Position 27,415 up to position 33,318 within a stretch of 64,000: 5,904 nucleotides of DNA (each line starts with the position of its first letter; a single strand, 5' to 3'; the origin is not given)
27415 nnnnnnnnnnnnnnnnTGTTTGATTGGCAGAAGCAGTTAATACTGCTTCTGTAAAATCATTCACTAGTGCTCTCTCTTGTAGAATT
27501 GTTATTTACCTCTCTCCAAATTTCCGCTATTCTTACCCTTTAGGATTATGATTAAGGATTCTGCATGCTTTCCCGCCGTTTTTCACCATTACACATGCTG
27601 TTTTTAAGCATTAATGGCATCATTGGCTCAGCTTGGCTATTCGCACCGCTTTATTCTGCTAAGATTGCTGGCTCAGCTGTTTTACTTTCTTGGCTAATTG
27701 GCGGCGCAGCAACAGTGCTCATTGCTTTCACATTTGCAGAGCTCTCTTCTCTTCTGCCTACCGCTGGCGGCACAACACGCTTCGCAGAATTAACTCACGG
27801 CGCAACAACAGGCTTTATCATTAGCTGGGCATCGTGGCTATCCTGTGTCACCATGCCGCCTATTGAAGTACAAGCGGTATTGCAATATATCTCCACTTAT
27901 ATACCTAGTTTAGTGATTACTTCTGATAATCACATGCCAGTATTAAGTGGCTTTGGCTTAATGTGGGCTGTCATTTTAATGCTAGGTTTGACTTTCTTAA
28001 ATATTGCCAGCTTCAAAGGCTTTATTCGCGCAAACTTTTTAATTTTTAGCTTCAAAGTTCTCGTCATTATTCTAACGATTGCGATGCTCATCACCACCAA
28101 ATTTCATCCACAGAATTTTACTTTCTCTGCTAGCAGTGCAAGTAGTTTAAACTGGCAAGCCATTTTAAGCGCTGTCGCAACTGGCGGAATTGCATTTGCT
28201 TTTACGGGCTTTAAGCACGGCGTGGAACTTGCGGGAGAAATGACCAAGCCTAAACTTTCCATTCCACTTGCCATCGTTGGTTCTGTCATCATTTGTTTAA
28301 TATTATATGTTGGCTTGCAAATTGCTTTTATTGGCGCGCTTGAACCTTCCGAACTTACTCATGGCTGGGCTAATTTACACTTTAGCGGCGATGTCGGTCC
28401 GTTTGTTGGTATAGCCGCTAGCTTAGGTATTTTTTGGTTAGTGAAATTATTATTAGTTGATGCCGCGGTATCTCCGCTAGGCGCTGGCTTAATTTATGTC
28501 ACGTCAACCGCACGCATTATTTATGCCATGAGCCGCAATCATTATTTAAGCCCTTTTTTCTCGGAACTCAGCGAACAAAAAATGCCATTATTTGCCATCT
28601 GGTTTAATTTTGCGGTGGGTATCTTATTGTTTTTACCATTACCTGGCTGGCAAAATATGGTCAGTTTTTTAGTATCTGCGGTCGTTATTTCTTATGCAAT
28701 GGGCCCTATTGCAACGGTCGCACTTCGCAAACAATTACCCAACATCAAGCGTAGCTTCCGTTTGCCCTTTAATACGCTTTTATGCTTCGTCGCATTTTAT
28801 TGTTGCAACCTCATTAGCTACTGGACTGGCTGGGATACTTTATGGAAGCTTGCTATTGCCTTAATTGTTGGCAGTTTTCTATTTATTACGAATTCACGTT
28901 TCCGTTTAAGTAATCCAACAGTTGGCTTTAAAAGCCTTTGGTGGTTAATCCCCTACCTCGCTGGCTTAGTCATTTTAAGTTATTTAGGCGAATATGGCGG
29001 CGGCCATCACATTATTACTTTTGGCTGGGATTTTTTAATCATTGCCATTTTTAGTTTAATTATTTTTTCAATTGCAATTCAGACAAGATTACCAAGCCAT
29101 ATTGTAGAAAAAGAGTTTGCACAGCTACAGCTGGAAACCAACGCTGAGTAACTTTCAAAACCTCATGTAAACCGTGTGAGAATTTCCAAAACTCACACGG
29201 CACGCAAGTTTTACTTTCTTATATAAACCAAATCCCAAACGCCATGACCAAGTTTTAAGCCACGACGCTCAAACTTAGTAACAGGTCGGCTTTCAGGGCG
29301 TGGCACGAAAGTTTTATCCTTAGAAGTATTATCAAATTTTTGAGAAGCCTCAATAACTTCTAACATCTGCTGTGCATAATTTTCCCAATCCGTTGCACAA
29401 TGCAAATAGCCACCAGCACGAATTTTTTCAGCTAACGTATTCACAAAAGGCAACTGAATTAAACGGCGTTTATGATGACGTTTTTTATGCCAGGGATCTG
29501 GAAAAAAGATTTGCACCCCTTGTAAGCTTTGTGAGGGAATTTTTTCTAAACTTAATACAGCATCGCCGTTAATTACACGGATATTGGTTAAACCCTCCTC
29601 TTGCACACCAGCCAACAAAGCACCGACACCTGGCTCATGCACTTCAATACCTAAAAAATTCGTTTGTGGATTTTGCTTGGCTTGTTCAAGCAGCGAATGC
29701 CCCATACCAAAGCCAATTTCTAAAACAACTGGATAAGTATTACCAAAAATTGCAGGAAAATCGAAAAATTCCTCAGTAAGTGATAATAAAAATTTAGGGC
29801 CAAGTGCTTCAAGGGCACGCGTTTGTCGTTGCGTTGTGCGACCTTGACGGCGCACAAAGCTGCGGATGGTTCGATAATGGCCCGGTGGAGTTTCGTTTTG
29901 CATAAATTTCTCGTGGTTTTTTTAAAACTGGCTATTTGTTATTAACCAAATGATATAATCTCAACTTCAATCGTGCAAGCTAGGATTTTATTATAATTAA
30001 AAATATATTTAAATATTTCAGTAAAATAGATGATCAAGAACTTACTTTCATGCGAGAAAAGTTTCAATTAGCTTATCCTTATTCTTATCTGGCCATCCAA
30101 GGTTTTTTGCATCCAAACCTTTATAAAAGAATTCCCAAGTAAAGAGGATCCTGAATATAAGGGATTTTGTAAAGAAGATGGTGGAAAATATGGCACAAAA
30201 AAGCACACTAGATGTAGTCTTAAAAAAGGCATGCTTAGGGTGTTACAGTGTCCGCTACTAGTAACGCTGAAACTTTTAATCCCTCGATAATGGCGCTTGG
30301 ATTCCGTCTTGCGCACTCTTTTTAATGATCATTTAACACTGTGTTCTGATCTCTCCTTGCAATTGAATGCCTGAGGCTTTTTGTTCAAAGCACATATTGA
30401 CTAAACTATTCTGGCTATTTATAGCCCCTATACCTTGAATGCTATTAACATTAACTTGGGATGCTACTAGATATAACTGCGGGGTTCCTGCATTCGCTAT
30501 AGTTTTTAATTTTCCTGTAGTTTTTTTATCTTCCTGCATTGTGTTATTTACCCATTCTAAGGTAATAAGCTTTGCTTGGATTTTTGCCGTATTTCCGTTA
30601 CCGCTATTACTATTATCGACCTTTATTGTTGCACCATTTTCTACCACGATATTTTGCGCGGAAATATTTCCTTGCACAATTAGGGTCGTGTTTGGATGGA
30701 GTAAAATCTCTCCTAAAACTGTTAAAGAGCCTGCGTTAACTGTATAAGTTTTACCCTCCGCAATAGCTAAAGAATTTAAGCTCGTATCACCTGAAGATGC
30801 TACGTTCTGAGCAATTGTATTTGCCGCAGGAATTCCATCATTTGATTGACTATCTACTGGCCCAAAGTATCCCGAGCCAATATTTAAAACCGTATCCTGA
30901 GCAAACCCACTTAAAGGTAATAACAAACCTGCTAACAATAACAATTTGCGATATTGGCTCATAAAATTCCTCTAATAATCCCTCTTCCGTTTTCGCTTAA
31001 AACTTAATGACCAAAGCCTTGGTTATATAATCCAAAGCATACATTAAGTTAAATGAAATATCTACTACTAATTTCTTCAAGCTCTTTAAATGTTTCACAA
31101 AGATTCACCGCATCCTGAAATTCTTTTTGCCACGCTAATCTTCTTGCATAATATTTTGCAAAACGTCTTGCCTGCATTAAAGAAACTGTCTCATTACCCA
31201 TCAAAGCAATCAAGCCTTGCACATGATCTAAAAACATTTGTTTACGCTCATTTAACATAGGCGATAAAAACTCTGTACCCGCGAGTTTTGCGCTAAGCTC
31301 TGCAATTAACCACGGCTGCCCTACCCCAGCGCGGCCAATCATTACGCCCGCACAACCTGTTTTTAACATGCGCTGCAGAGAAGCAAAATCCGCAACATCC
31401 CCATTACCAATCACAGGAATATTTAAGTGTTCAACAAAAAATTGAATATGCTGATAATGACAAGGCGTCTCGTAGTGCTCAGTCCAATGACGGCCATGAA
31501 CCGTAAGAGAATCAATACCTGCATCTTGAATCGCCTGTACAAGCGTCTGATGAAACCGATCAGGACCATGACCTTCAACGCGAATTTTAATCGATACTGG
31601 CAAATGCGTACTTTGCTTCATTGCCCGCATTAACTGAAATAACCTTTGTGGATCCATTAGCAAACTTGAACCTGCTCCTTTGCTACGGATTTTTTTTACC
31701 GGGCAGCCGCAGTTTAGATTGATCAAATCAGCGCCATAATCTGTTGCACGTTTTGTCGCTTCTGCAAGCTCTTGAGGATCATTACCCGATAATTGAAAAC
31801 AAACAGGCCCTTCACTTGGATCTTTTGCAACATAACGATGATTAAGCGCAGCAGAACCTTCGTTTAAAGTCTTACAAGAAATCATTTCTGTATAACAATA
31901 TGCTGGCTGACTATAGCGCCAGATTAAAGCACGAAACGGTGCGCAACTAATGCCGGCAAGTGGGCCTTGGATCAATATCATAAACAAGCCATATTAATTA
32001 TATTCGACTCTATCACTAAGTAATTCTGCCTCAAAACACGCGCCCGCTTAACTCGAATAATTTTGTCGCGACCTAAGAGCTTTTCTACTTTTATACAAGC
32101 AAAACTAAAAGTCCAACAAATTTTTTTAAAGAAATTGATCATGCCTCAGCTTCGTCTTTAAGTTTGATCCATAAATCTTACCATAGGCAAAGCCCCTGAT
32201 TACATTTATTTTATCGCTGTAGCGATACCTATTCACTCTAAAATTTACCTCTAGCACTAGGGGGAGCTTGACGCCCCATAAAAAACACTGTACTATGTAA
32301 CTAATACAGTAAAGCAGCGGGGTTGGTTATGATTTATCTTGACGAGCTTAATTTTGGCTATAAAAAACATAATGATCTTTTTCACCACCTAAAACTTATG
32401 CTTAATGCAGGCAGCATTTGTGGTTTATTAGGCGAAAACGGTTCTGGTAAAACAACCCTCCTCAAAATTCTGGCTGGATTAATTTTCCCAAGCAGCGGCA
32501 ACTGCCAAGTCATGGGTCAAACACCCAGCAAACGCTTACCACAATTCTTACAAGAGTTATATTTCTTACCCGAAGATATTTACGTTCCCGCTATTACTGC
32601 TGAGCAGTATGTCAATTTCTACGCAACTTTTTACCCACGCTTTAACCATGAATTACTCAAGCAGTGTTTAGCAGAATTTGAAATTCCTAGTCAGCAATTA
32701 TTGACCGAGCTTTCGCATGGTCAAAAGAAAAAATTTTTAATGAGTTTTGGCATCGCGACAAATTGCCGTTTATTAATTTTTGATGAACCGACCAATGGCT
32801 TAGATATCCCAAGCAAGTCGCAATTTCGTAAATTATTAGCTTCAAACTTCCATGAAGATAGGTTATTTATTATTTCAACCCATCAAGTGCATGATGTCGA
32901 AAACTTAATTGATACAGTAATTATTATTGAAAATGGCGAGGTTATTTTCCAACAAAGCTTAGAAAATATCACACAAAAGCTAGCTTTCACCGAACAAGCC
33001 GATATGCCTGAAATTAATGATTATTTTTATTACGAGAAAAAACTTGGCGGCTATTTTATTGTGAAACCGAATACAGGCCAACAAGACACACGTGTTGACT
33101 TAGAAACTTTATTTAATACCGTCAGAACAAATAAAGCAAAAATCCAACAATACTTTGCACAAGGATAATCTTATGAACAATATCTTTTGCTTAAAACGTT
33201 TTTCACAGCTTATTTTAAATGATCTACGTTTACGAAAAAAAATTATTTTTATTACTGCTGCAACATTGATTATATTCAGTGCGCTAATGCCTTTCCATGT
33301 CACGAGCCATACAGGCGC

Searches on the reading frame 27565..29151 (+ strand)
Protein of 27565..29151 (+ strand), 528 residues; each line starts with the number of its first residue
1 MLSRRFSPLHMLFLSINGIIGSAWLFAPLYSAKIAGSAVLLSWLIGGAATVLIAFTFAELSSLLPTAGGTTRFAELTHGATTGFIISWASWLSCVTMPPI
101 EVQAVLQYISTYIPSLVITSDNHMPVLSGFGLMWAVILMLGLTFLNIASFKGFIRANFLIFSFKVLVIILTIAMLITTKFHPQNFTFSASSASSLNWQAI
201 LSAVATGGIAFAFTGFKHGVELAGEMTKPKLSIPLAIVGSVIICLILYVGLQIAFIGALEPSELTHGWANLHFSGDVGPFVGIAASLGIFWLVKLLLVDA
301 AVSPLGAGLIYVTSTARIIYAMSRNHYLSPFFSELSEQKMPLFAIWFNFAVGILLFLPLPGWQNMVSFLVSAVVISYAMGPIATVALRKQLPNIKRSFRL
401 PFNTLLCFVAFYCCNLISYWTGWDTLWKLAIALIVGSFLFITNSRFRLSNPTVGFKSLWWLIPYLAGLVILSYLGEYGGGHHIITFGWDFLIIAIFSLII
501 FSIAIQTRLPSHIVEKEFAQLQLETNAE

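Call 42: search_protein_families(library=pfam, proteins=[window:27565-29151:+])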
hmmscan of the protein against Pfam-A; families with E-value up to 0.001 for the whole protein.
window:27565-29151:+ (528 aa): 2 families
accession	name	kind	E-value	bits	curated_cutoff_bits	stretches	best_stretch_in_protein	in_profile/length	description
PF13520.12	AA_permease_2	-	6.2e-36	124.7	27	1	6-432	1-420/427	Amino acid permease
PF00324.27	AA_permease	-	1.2e-29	103.8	24.6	1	10-412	1-407/470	Amino acid permease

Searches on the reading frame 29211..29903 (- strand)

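Call 42: search_protein_families(library=pfam, proteins=[window:29211-29903:-])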
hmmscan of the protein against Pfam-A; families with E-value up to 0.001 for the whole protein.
window:29211-29903:- (230 aa): 2 families
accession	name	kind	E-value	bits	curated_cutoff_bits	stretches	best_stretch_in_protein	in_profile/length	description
PF02390.23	Methyltransf_4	-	4.6e-59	199.2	24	1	58-225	3-173/173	Putative methyltransferase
PF13649.12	Methyltransf_25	-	0.00047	21.2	27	1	60-132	1-70/97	Methyltransferase domain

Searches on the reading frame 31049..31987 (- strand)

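Call 42: search_protein_families(library=pfam, proteins=[window:31049-31987:-])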
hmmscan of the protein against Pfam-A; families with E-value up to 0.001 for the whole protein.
window:31049-31987:- (312 aa): 1 family
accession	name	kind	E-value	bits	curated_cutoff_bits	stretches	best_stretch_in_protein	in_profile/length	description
PF01207.24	Dus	-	3e-68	230.7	20.4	1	8-304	3-299/311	Dihydrouridine synthase (Dus)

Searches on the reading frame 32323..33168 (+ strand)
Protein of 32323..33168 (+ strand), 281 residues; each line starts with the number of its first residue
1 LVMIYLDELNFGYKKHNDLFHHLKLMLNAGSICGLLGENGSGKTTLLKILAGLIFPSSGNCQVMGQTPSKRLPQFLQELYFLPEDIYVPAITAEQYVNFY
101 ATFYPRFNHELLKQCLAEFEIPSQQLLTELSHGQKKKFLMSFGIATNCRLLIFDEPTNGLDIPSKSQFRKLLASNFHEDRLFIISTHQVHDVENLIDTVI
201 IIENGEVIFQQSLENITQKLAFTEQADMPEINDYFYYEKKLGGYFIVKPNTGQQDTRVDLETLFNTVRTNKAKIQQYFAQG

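Call 42: search_protein_families(library=pfam, proteins=[window:32323-33168:+])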
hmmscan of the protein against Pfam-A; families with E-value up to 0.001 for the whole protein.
window:32323-33168:+ (281 aa): 3 families
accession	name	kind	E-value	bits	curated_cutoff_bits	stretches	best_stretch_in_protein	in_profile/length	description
PF00005.33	ABC_tran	-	9.2e-21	75.3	25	1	21-158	2-137/137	ABC transporter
PF13304.12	AAA_21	-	8.4e-11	42.9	27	1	127-188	235-299/304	AAA domain, putative AbiEii toxin, Type IV TA system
PF02463.25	SMC_N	-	0.00054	19.9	40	0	124-195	135-205/220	RecF/RecN/SMC N terminal domain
